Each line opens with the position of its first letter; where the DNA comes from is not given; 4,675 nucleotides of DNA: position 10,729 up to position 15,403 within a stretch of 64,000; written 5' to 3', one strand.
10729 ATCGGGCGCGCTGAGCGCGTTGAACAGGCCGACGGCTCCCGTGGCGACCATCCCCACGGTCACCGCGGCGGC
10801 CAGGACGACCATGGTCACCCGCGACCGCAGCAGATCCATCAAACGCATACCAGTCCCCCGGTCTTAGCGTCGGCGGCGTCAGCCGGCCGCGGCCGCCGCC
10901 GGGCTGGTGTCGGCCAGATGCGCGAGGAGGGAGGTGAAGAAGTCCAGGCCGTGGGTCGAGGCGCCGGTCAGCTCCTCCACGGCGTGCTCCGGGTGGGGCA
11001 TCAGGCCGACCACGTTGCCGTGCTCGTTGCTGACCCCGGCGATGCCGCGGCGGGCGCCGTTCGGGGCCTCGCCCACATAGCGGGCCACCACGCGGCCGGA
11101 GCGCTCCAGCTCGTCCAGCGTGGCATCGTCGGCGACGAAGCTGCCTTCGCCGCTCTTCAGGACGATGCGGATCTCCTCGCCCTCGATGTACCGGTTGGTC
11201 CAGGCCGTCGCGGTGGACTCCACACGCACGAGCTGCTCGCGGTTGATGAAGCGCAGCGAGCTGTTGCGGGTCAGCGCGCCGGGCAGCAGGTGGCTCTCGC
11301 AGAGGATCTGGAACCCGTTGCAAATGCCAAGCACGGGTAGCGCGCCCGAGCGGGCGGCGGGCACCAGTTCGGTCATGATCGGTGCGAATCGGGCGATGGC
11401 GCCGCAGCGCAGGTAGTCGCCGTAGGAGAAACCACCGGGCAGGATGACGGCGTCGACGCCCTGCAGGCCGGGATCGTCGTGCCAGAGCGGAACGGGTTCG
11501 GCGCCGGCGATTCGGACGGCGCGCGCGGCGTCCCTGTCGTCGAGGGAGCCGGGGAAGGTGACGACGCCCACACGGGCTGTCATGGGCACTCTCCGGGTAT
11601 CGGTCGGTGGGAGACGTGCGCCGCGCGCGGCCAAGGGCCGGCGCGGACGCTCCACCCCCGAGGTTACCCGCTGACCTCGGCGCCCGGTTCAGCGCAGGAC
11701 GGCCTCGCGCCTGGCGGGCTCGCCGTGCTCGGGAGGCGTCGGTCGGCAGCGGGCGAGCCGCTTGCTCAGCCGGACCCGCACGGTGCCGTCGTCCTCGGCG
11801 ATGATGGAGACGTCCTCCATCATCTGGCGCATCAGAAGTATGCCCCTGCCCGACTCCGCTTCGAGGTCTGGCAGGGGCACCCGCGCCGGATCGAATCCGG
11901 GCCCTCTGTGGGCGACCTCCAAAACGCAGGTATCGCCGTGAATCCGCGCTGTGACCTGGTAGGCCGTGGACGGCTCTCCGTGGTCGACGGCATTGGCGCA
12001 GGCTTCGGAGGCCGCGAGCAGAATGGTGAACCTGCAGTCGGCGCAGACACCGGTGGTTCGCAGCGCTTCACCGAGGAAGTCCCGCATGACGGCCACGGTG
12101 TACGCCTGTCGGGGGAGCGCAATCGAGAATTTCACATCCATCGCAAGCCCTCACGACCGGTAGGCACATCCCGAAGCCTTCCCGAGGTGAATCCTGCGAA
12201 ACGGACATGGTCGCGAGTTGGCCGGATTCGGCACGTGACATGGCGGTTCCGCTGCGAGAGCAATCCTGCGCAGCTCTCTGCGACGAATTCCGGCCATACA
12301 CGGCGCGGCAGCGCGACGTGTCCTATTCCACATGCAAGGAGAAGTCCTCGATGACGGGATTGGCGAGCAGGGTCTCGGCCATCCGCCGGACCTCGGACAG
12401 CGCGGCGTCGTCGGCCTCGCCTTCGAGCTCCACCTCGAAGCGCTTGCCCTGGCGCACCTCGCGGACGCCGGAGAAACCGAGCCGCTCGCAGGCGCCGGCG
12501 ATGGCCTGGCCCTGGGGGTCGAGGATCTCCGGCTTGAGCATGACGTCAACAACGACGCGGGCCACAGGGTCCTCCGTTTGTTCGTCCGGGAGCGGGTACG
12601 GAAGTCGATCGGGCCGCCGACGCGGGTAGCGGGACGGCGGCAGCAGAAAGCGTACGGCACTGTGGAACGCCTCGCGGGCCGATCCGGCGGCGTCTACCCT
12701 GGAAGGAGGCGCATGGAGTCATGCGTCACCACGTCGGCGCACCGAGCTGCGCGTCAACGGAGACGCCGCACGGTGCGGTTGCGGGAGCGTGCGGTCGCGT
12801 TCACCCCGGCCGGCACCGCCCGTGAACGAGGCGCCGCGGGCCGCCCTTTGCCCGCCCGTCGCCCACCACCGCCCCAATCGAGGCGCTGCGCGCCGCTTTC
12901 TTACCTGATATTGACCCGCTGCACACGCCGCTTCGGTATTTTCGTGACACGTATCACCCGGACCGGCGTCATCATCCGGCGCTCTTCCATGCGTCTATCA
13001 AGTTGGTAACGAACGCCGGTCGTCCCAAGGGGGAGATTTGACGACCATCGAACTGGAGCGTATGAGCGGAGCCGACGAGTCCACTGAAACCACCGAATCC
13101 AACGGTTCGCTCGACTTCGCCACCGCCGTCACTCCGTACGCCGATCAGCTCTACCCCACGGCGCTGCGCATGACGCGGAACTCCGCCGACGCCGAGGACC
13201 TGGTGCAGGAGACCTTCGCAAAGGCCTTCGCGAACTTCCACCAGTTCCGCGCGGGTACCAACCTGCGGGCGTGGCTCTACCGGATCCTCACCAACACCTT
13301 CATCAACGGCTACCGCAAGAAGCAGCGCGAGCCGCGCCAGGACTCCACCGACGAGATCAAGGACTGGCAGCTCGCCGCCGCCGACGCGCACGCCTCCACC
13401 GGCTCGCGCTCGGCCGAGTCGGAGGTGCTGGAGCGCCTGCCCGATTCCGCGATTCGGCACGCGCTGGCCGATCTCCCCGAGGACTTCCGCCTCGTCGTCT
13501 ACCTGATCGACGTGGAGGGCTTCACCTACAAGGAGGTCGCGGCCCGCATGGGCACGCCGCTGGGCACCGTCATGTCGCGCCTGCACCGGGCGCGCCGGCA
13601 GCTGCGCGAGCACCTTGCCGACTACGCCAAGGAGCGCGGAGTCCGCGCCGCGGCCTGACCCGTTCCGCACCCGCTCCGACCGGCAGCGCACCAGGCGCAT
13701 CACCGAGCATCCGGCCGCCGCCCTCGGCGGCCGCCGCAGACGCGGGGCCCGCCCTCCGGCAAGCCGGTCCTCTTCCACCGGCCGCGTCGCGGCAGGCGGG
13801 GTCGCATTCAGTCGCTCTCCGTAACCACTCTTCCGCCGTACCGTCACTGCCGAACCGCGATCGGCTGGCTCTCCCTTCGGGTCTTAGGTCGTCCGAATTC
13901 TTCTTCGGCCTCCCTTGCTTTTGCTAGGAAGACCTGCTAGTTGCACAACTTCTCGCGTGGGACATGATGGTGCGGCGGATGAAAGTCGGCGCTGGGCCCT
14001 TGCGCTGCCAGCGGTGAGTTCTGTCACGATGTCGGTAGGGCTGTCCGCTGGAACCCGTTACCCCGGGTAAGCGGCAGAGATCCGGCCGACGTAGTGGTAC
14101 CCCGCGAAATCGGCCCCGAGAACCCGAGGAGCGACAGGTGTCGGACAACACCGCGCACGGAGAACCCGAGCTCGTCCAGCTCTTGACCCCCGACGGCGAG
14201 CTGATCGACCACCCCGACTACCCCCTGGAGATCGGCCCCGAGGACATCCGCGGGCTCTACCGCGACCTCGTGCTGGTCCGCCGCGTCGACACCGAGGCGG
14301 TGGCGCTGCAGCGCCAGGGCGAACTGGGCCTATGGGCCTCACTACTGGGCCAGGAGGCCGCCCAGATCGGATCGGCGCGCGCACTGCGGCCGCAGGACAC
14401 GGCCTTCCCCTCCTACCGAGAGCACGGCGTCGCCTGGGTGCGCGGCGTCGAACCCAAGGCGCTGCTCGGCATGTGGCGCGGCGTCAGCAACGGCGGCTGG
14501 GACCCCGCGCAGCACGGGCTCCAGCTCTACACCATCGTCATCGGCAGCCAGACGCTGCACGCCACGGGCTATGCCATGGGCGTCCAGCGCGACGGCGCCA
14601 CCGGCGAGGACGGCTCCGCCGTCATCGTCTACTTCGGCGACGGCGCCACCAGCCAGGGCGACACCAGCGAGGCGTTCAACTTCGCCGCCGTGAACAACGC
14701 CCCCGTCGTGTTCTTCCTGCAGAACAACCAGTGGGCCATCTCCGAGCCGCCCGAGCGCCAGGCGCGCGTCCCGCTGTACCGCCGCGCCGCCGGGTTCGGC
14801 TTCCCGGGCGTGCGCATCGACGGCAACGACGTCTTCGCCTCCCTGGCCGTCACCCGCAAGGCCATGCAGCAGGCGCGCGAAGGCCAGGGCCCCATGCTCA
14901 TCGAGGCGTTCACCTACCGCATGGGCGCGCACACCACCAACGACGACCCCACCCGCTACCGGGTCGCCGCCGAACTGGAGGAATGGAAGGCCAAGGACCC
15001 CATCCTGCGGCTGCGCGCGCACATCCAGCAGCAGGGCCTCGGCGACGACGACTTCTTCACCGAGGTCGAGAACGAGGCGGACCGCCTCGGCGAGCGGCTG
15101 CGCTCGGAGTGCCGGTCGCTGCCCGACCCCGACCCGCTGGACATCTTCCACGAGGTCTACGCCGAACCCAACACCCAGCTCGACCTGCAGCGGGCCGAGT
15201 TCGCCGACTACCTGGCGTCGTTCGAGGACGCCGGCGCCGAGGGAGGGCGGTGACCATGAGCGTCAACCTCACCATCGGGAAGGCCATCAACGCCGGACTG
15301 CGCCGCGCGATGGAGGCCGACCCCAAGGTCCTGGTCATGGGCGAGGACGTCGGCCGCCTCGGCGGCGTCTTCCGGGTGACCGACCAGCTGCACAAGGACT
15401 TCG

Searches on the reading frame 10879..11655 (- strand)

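Call 36: search_protein_families(library=pfam, proteins=[window:10879-11655:-], max_evalue=0.01)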
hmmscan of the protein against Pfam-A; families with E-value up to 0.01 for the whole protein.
window:10879-11655:- (258 aa): 5 families
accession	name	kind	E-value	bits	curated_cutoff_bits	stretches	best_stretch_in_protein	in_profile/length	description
PF13507.12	GATase_5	-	2.8e-30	105.7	27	1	27-230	2-234/260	CobB/CobQ-like glutamine amidotransferase domain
PF07685.20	GATase_3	-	5.3e-06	26.6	27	1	61-121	34-91/196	CobB/CobQ-like glutamine amidotransferase domain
PF00117.34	GATase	-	3.7e-05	23.9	22.8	1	64-121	40-88/190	Glutamine amidotransferase class-I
PF01174.25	SNO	-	0.0034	17.7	27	1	60-120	27-83/188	SNO glutamine amidotransferase family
PF01965.30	DJ-1_PfpI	-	0.0045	17.3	26.6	1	66-126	61-115/165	DJ-1/PfpI family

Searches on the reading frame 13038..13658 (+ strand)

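Call 36: search_protein_families(library=pfam, proteins=[window:13038-13658:+], max_evalue=0.01)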
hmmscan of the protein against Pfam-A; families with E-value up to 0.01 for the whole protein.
window:13038-13658:+ (206 aa): 6 families
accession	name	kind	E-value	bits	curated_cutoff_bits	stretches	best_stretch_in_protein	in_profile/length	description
PF04542.20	Sigma70_r2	-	4e-18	65.4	24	1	31-97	2-70/71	Sigma-70 region 2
PF08281.18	Sigma70_r4_2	-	2.3e-16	59.6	25.7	1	138-189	3-54/54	Sigma-70, region 4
PF04545.22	Sigma70_r4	-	5.6e-14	51.8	24.1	1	142-191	1-50/50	Sigma-70, region 4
PF22029.2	PhyR_sigma2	-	4.8e-07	30.2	27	1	45-84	15-54/55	Sigma2 domain of PhyR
PF07638.17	Sigma70_ECF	-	6.2e-06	26.7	21.1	1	52-194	49-184/185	ECF sigma factor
PF13384.12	HTH_23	-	0.0024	18.1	24.6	1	153-185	10-41/50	Homeodomain-like domain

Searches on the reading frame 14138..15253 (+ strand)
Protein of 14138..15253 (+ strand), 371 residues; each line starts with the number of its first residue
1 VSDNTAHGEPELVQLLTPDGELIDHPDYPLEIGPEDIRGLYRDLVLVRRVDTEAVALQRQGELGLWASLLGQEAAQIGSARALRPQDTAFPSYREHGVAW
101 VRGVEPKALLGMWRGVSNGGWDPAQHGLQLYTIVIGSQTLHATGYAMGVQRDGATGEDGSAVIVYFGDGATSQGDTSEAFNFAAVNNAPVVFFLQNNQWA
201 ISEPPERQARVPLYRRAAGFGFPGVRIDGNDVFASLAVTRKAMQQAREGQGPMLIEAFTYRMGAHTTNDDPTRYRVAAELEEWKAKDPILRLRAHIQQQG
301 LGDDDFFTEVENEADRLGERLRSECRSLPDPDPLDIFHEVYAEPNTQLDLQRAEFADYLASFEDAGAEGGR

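Call 36: search_protein_families(library=pfam, proteins=[window:14138-15253:+], max_evalue=0.01)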
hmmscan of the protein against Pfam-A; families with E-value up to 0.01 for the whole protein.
window:14138-15253:+ (371 aa): 3 families
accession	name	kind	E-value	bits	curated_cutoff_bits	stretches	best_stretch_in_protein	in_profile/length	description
PF00676.26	E1_dh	-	7e-72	242.3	22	1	44-315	4-281/300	Dehydrogenase E1 component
PF02775.26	TPP_enzyme_C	-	4.3e-05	23.8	21.9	1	142-256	33-150/151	Thiamine pyrophosphate enzyme, C-terminal TPP binding domain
PF13292.11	DXP_synthase_N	-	0.00038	20.2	21.2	1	143-203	117-177/274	1-deoxy-D-xylulose-5-phosphate synthase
